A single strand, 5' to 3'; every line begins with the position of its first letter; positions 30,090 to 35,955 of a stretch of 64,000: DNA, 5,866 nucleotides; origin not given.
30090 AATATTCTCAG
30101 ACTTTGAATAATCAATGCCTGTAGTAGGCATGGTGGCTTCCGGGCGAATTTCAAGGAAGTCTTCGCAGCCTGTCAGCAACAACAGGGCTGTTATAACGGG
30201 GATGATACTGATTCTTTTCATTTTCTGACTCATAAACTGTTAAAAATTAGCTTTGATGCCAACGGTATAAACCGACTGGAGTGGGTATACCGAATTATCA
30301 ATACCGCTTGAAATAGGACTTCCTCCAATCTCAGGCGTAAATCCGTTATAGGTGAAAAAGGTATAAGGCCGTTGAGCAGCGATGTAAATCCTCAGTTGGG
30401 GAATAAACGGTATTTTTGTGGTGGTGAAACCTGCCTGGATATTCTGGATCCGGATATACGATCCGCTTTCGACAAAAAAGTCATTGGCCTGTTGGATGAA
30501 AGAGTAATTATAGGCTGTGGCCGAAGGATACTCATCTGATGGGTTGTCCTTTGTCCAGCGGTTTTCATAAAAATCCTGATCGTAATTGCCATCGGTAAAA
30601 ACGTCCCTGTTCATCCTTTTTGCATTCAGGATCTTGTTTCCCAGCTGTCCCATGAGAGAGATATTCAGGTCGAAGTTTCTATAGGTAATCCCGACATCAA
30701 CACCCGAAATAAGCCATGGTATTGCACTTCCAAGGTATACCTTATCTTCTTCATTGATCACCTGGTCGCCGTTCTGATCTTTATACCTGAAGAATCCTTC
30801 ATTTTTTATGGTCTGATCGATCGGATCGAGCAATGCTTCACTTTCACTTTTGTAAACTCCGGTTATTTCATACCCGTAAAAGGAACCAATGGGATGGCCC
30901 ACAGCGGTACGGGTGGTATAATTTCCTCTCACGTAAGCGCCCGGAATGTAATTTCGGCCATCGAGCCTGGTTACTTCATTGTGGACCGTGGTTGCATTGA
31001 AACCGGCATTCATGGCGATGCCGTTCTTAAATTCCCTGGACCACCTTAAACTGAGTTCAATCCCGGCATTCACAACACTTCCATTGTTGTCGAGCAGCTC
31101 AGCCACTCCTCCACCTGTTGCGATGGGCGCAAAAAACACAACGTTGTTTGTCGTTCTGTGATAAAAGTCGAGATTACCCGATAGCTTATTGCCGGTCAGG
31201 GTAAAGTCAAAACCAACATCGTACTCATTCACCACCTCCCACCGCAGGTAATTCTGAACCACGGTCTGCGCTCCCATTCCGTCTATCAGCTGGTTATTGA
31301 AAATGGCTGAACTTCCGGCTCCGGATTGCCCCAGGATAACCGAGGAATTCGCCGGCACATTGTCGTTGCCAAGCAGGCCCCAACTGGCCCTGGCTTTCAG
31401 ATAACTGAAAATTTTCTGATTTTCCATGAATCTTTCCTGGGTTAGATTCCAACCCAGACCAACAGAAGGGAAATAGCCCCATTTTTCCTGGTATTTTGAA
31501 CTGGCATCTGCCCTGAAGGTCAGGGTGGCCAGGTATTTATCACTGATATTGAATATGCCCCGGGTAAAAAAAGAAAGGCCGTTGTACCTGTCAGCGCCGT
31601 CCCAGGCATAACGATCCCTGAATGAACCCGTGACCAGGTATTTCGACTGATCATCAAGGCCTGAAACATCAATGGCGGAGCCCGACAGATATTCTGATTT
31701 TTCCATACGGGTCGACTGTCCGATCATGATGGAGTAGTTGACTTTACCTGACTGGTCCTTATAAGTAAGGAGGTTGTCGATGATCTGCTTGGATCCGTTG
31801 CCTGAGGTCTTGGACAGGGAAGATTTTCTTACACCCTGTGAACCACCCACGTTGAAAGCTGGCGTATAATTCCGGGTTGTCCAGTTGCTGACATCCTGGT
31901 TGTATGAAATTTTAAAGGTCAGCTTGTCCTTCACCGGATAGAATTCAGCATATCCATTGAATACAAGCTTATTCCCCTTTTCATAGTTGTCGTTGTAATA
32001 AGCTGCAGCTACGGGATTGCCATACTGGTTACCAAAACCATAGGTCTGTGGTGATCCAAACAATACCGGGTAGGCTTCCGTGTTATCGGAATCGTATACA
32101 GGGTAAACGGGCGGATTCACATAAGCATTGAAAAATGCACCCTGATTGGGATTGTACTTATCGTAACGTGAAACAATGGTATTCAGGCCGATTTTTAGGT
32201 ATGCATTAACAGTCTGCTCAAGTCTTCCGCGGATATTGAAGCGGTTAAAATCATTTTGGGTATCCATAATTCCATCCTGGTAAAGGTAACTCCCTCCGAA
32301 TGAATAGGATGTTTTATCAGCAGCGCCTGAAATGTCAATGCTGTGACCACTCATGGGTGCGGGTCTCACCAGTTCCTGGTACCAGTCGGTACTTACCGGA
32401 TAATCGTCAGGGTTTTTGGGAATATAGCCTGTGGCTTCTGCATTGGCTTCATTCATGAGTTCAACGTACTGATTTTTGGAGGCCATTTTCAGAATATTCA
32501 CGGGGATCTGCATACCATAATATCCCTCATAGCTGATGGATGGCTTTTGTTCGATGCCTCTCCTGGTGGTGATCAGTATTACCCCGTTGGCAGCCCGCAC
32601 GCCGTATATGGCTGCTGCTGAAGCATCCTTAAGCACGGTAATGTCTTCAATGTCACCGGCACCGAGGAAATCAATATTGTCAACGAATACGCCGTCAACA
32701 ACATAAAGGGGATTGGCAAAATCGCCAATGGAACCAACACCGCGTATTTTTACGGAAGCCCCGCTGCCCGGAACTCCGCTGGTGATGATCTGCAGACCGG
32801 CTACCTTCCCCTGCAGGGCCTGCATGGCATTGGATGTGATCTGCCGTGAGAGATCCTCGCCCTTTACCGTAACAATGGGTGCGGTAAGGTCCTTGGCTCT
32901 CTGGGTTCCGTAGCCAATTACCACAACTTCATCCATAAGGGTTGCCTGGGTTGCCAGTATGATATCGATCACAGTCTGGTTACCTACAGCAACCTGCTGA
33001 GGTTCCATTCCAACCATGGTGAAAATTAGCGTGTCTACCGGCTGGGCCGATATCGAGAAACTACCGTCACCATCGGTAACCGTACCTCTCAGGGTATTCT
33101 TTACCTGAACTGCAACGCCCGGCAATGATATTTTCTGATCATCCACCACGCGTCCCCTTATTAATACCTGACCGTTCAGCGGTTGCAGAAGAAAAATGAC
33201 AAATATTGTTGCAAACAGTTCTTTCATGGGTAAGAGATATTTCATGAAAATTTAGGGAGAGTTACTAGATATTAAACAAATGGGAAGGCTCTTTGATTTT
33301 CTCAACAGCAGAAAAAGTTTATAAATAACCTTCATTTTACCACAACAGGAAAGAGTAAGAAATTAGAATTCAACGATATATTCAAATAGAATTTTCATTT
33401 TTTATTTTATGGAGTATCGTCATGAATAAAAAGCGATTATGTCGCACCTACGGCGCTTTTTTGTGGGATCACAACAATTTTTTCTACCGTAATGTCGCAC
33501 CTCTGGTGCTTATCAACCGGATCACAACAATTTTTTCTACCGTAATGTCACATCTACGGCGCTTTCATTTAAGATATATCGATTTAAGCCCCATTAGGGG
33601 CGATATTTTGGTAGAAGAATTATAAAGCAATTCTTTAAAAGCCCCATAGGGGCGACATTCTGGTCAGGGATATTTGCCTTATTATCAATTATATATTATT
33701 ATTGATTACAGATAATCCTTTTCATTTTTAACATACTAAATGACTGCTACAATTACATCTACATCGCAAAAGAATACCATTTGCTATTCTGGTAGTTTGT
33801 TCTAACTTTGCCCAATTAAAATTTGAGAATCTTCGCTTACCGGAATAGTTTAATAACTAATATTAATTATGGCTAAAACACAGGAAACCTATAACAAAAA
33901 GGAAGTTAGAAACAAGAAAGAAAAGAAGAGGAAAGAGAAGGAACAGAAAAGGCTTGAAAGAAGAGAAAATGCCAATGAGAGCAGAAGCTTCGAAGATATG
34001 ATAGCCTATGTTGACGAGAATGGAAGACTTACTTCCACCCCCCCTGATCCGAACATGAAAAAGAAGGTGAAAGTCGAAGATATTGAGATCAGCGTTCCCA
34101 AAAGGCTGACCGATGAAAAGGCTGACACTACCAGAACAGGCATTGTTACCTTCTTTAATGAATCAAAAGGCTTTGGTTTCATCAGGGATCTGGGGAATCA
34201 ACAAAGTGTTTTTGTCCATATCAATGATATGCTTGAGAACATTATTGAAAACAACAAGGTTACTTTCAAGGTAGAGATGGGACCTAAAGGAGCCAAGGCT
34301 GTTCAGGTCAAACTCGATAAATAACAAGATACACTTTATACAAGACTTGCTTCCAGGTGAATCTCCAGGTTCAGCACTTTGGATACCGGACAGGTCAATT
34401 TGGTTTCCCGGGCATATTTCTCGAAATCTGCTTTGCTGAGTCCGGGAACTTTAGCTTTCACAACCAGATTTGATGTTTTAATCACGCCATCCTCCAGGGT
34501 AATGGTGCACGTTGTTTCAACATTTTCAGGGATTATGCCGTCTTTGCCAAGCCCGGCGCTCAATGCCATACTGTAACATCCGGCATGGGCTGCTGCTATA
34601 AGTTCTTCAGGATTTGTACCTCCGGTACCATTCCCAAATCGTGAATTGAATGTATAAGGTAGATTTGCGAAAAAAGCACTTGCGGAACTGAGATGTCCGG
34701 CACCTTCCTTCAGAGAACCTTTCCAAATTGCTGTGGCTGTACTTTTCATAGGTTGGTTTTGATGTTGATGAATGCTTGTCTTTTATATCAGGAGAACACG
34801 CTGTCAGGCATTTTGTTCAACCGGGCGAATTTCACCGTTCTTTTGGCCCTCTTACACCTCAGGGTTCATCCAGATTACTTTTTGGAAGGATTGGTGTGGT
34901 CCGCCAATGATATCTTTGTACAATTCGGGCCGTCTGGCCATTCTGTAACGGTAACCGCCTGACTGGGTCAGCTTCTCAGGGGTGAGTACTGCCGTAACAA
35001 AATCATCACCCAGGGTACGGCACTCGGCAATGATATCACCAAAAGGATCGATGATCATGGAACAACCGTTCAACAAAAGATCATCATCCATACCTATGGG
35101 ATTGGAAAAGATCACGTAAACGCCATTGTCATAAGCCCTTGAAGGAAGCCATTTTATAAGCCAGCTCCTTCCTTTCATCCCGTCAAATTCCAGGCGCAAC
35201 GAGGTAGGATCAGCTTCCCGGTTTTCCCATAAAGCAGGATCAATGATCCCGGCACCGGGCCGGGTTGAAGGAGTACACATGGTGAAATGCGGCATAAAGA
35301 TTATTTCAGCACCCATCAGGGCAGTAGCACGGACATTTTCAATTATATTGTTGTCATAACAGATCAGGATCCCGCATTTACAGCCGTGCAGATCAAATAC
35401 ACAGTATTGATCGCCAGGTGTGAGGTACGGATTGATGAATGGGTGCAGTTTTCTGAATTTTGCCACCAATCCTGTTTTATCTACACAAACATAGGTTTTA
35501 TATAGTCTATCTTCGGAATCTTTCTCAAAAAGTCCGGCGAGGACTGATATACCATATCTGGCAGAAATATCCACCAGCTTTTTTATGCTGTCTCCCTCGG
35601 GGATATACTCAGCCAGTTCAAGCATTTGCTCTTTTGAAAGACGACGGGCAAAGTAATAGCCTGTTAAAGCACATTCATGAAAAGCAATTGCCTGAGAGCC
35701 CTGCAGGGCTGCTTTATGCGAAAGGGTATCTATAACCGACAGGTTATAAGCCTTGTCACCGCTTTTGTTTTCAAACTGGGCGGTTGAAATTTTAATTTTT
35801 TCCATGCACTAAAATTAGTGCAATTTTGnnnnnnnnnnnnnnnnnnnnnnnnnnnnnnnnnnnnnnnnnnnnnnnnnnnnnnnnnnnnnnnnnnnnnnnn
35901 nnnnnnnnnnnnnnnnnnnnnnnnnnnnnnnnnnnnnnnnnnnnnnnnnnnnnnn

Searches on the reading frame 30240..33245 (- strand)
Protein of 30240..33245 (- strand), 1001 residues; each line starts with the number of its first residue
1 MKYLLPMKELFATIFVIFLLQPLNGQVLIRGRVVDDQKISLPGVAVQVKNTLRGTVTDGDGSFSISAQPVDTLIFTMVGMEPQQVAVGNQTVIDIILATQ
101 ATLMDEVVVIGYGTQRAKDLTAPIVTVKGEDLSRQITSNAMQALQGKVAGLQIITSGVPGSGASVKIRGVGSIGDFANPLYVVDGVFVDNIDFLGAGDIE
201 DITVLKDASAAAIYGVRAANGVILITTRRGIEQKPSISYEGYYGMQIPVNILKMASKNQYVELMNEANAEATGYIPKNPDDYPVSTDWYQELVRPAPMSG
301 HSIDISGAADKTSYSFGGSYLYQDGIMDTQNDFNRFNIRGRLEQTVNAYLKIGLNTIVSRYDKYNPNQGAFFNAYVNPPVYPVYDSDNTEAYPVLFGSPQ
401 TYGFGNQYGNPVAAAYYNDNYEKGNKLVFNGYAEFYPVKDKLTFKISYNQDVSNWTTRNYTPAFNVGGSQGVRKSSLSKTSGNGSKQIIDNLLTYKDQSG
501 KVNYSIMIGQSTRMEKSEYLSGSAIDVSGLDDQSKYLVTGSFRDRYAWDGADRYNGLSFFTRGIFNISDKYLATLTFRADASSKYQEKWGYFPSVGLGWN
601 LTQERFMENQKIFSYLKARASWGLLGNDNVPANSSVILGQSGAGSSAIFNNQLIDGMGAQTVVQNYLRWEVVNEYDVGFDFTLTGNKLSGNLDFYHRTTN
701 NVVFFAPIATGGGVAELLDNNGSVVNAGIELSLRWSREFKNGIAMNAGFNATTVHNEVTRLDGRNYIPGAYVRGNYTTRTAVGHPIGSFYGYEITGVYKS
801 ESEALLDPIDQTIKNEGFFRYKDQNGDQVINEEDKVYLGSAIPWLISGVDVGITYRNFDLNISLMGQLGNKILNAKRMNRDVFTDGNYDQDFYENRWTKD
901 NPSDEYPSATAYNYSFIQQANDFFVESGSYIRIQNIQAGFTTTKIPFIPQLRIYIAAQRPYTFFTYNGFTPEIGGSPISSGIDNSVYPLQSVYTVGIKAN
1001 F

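Call 28: search_protein_families(library=pfam, proteins=[window:30240-33245:-], max_evalue=0.00001)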
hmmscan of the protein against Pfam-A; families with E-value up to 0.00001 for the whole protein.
window:30240-33245:- (1001 aa): 3 families
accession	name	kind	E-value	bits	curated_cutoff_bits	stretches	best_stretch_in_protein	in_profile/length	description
PF13715.12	CarbopepD_reg_2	-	3.7e-17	62.6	32.2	1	29-109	1-88/88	CarboxypepD_reg-like domain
PF07715.20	Plug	-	4.5e-16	59.7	23.9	1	117-222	2-107/107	TonB-dependent Receptor Plug Domain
PF13620.12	CarboxypepD_reg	-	4.2e-09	37.1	32.3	1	29-97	2-81/82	Carboxypeptidase regulatory-like domain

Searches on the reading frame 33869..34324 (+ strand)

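Call 12: search_protein_families(library=pfam, proteins=[window:33869-34324:+])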
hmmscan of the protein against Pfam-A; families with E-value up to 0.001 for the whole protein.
window:33869-34324:+ (151 aa): 1 family
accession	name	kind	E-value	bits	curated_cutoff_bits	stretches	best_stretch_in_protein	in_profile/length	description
PF00313.28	CSD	-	1.2e-13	51.1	27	1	90-148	2-64/66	'Cold-shock' DNA-binding domain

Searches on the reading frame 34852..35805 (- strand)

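Call 12: search_protein_families(library=pfam, proteins=[window:34852-35805:-])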
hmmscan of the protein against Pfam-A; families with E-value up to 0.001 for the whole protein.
window:34852-35805:- (317 aa): 1 family
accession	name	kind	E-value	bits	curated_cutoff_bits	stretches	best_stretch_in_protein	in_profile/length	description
PF00795.27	CN_hydrolase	-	2.4e-38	132.4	23.2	1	6-279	2-251/256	Carbon-nitrogen hydrolase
